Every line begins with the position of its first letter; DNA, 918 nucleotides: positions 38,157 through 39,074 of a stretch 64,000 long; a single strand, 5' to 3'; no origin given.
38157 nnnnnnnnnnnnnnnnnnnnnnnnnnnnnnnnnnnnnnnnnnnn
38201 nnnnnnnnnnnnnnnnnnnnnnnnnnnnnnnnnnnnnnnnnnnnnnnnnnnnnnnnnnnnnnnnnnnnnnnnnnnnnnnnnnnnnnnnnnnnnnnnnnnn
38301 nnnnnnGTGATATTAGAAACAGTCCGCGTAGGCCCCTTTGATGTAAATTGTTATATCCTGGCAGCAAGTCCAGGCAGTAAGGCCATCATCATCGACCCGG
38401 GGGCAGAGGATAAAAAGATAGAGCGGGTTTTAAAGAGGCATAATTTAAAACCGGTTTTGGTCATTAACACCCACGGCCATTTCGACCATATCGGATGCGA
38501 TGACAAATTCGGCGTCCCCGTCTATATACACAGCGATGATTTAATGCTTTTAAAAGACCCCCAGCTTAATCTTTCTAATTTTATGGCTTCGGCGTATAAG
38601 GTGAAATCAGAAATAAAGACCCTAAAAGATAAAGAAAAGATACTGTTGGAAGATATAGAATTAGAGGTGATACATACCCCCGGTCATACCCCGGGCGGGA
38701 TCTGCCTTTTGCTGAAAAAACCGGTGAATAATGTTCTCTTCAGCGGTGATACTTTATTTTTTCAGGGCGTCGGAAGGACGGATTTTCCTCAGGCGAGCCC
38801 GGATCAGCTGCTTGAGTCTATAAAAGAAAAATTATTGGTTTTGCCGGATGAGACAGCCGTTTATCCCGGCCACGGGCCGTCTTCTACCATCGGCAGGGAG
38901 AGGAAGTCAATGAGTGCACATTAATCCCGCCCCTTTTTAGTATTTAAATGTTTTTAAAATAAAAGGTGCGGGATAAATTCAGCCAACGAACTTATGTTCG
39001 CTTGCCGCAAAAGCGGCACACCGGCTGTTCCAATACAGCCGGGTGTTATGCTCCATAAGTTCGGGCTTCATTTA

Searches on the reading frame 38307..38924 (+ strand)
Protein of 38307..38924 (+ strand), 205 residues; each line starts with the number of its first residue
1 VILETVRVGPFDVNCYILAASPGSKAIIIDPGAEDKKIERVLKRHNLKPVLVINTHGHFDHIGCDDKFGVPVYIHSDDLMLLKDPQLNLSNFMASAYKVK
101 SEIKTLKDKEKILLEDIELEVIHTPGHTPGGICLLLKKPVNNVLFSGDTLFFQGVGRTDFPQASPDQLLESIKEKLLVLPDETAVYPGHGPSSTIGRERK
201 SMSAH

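Call 56: search_protein_families(library=pfam, proteins=[window:38307-38924:+])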
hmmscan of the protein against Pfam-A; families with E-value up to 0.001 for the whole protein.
window:38307-38924:+ (205 aa): 2 families
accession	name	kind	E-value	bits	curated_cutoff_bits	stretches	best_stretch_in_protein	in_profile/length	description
PF00753.33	Lactamase_B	-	2e-29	103.4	22.7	1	9-189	2-196/196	Metallo-beta-lactamase superfamily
PF12706.13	Lactamase_B_2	-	0.00084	19.4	27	0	27-153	3-147/200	Beta-lactamase superfamily domain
